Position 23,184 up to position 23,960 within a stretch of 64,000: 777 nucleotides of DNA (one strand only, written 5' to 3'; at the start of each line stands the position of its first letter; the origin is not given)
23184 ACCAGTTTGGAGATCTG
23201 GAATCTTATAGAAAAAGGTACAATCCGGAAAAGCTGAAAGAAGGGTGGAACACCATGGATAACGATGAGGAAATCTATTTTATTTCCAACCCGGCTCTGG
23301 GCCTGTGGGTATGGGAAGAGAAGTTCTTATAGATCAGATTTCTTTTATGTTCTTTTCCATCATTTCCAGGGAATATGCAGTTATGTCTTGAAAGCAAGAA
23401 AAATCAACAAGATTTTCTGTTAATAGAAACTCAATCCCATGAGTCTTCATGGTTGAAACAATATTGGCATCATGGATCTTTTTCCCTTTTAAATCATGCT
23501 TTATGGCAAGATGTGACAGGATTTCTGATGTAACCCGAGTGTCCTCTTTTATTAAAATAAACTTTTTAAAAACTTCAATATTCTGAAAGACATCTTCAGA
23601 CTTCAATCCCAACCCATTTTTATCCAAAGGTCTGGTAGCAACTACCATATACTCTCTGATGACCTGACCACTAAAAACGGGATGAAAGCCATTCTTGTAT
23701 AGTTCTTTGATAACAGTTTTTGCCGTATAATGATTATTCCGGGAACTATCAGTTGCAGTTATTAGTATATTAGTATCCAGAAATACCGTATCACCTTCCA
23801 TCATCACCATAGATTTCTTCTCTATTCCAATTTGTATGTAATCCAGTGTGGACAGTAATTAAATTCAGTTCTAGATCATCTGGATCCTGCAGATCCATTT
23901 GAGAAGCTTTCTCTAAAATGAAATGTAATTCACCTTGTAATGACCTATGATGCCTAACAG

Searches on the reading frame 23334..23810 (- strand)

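Call 60: search_protein_families(library=pfam, proteins=[window:23334-23810:-], max_evalue=1e-8)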
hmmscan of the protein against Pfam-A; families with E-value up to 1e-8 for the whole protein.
window:23334-23810:- (158 aa): 1 family
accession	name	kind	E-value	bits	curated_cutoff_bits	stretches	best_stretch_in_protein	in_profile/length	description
PF01850.27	PIN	-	9.8e-09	36.3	23.6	0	9-133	1-111/120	PIN domain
